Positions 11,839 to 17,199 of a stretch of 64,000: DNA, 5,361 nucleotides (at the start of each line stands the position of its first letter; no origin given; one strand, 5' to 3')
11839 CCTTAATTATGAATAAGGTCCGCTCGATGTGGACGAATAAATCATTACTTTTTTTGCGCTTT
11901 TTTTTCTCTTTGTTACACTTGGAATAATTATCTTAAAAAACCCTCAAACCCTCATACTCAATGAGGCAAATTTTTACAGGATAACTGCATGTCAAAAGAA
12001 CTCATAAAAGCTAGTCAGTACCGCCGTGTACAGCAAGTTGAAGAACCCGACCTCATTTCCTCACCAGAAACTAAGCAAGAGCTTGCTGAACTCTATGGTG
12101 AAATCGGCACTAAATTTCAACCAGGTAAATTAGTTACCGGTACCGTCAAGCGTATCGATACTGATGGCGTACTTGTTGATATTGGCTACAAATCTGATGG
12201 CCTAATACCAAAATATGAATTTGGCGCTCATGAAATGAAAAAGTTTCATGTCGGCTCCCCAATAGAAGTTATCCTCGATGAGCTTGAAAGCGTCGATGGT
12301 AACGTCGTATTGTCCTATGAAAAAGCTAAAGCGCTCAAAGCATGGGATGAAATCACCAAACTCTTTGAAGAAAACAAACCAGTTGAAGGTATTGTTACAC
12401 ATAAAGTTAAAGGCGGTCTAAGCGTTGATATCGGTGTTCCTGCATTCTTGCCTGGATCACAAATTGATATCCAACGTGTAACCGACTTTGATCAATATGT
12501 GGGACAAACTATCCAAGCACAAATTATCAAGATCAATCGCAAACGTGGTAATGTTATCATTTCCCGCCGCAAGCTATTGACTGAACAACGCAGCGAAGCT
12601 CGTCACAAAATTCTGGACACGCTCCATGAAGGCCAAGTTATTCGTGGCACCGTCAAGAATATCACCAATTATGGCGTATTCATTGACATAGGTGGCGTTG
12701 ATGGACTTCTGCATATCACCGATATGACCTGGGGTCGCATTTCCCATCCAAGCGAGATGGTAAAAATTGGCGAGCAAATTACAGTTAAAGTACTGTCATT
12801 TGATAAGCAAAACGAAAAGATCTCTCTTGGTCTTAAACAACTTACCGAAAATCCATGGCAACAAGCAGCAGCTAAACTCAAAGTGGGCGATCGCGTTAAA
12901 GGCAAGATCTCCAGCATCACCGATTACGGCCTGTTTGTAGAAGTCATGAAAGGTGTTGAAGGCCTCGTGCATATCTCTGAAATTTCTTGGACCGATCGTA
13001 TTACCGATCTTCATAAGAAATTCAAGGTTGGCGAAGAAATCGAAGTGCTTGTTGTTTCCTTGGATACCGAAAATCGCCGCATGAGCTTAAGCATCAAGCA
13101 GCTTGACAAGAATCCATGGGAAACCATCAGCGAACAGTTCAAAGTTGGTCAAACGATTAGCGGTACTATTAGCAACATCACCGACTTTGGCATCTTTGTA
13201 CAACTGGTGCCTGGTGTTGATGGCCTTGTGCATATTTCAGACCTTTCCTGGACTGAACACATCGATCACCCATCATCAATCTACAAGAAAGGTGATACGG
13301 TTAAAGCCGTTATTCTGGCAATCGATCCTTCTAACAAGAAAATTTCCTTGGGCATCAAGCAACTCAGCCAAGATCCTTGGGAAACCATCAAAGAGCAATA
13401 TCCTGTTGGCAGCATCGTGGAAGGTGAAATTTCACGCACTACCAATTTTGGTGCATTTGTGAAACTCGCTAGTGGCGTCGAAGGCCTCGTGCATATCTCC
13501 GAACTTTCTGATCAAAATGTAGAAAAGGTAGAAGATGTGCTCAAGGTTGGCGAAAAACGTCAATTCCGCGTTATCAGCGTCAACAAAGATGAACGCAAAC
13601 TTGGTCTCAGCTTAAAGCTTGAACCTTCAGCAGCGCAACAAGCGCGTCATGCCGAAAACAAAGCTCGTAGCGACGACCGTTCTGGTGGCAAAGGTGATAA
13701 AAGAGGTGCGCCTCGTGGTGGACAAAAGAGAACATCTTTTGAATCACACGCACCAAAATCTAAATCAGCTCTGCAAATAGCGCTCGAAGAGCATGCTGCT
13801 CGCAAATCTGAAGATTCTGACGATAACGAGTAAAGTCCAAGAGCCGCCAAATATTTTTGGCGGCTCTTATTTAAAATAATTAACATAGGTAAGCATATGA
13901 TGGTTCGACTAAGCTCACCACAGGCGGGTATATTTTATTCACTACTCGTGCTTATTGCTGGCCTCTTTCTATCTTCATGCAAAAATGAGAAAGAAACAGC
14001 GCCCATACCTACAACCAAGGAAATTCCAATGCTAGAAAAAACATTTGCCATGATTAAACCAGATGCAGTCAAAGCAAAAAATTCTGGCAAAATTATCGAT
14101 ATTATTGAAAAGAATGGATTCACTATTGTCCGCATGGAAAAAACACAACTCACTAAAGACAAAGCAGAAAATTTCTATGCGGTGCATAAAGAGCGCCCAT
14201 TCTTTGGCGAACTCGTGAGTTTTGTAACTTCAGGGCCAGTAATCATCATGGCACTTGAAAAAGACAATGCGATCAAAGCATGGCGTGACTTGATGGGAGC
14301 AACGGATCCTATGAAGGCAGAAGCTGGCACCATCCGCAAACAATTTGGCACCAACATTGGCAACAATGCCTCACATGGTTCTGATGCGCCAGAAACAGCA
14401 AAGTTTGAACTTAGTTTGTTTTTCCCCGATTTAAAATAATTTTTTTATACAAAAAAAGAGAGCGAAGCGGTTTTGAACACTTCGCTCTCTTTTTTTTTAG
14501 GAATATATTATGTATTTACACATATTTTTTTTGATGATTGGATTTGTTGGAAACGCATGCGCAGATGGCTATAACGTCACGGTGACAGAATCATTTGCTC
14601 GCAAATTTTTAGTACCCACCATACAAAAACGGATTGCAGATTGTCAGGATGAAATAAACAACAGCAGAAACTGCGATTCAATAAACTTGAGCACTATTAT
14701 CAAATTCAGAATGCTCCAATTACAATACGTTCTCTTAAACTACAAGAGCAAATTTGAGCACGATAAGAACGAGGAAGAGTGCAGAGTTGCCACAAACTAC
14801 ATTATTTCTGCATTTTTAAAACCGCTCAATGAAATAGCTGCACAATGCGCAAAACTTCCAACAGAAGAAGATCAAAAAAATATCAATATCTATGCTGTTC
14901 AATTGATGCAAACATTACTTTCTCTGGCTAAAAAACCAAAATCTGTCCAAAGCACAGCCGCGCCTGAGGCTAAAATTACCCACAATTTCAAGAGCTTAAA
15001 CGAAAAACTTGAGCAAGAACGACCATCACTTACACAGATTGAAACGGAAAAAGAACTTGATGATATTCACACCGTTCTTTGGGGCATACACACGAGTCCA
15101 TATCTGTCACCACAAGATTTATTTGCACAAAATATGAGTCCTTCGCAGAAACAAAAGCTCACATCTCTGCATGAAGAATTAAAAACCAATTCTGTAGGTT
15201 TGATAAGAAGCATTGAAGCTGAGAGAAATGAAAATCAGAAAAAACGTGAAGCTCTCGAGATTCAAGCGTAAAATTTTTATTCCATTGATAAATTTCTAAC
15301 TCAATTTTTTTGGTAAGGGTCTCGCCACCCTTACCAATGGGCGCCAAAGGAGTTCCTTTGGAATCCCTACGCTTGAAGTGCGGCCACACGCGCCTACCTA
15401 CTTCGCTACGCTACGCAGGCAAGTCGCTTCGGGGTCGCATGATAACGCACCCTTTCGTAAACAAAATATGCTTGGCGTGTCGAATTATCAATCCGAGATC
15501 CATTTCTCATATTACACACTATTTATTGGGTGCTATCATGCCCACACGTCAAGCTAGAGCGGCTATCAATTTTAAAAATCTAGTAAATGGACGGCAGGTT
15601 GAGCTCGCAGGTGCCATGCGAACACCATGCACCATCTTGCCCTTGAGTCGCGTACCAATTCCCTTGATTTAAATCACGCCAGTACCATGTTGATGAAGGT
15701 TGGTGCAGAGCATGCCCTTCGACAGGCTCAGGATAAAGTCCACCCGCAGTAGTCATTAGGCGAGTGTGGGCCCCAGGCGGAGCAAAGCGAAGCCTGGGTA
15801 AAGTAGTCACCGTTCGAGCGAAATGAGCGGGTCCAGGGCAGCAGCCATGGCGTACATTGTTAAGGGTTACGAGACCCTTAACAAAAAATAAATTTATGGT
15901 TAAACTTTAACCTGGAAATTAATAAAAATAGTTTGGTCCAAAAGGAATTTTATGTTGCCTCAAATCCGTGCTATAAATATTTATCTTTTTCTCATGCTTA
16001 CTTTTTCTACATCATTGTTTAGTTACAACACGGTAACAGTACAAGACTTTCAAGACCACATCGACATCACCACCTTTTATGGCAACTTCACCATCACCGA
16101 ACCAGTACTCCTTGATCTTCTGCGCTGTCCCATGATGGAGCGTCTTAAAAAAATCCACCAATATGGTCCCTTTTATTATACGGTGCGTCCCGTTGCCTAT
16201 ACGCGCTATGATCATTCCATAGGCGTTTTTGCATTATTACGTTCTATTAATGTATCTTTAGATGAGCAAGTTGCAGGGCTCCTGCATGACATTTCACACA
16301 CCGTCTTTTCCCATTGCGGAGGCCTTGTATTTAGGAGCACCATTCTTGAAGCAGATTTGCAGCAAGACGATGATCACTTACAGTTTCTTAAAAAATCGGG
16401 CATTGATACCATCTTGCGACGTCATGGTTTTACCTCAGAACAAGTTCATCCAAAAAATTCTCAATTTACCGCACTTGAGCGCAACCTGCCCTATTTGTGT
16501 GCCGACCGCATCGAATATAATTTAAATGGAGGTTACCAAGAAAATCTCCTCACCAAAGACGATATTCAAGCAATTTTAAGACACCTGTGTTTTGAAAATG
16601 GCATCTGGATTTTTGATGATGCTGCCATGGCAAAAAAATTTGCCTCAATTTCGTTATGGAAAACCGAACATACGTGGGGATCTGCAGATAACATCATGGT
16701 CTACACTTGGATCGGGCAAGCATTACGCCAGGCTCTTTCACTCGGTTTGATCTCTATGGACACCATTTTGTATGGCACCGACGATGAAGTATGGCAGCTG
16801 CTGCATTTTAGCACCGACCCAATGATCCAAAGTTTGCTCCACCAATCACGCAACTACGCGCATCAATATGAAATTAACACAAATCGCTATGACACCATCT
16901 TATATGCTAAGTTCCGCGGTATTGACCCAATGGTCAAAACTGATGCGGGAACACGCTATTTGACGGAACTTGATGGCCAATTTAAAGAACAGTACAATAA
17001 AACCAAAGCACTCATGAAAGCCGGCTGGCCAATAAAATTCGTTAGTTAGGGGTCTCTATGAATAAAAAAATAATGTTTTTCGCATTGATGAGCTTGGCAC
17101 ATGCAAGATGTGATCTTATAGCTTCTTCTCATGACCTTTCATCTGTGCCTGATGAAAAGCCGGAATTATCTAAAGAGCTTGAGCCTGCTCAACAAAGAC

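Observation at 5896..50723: A 28-nt REP-like unit dispersed 8 times, three times in frame inside coding sequence (RPE-like behaviour) and acting as a host for nested insertions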

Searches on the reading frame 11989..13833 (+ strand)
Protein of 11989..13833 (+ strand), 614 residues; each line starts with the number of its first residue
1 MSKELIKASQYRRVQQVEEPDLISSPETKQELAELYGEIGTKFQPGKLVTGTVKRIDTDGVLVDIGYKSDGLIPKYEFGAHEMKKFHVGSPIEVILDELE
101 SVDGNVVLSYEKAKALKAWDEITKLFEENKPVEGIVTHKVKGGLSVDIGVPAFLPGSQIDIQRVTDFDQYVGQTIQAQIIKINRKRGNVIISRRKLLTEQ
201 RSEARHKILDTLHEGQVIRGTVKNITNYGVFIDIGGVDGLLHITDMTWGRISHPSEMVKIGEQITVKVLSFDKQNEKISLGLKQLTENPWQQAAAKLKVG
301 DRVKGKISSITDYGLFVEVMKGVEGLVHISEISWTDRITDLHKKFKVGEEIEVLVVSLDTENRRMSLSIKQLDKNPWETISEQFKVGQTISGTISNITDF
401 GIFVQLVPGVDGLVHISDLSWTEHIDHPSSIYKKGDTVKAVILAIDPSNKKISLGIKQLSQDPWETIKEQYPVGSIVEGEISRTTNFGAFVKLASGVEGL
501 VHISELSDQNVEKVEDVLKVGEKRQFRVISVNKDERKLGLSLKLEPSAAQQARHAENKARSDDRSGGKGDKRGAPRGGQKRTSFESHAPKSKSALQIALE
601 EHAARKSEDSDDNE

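Call 11: search_protein_families(library=pfam, proteins=[window:11989-13833:+])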
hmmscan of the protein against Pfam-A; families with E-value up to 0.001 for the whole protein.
window:11989-13833:+ (614 aa): 8 families
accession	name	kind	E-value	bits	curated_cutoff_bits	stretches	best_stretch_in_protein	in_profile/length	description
PF00575.29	S1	-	1.5e-103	339.7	22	6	384-457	2-74/74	S1 RNA binding domain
PF23459.1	S1_RRP5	-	3.5e-28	98.4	27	2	387-453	4-69/72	RRP5 S1 domain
PF21710.3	Spt6_S1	-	6.2e-25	87.8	27.5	2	382-455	12-85/91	Spt6, S1/OB domain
PF13509.12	S1_2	-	6e-12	45.9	21.8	0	473-509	1-36/61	S1 domain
PF24685.1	OB_RRP5_4th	-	8.7e-11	42.1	31.5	0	497-532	37-72/92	RRP5 OB-fold domain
PF09883.16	DUF2110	-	0.00055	20.7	23.2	0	44-69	2-31/87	DUF2110 central domain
PF17092.11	PCB_OB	-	0.00084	20.5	27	0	201-270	18-99/111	Penicillin-binding protein OB-like domain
PF24682.1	OB_RRP5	-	0.00084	19.5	27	0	339-369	55-87/90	RRP5 OB-fold domain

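Call 21: find_encoding_contigs(protein=window:11989-13833:+, flank=2000, max_places=4)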
Protein window:11989-13833:+ (614 aa): 1 contig read that carries it; 1 place shown.
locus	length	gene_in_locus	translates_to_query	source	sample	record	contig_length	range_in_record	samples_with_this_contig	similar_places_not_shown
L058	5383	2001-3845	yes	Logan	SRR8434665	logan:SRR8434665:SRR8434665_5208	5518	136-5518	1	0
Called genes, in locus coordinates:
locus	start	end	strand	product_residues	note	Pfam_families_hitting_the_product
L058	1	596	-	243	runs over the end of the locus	?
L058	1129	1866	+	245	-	-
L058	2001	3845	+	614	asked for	PF00575:S1, PF13509:S1_2 (faint), PF24685:OB_RRP5_4th (faint), PF00575:S1, PF21710:Spt6_S1 (weak), PF23459:S1_RRP5 (weak), PF00575:S1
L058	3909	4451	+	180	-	PF00334:NDK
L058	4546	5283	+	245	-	-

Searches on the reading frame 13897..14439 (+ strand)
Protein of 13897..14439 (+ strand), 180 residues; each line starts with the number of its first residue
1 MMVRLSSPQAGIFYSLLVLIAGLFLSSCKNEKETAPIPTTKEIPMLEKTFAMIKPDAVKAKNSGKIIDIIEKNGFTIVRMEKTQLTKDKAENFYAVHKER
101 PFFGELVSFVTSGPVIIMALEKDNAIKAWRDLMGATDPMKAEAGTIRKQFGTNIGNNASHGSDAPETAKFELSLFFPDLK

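Call 11: search_protein_families(library=pfam, proteins=[window:13897-14439:+])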
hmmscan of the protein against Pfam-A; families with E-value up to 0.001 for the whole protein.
window:13897-14439:+ (180 aa): 1 family
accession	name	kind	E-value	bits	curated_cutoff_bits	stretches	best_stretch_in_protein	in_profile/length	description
PF00334.24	NDK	-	2.3e-53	180.1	27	1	47-178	1-132/135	Nucleoside diphosphate kinase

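Call 53: search_protein_representatives(protein=window:13897-14439:+)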
Query: 180 residues. Proteins with E-value up to 0.001 (for the whole library): 12330; up to 1e-10: 5776; up to 1e-30: 387. The best 150 are listed.
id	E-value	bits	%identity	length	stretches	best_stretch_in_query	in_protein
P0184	9.0e-184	621.0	39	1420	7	36-178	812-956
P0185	8.9e-181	611.3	39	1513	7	33-178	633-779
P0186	8.3e-154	523.5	44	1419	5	38-176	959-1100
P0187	1.1e-142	487.4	39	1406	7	46-177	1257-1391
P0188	2.5e-121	417.9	39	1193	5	40-177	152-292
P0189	3.7e-119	410.8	43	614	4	28-177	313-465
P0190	4.0e-110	381.4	37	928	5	43-176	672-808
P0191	2.9e-97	339.6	38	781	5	37-178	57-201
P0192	5.4e-94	329.0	39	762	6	36-176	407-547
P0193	1.1e-92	324.7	36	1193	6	41-177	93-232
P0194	1.1e-90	318.2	41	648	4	47-178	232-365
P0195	1.7e-90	317.6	41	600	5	40-176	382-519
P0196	1.8e-90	317.5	45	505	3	46-178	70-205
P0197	7.4e-86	302.5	42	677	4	46-176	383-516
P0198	8.9e-82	289.2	38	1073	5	45-178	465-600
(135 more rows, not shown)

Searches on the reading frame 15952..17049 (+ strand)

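Call 92: search_protein_families(library=pfam, proteins=[window:15952-17049:+], max_evalue=0.00001)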
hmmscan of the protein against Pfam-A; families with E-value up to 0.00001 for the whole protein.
window:15952-17049:+ (365 aa): 1 family
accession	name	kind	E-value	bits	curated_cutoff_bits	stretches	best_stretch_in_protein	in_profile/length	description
PF01966.28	HD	-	2e-06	28.5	22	1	85-121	1-43/116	HD domain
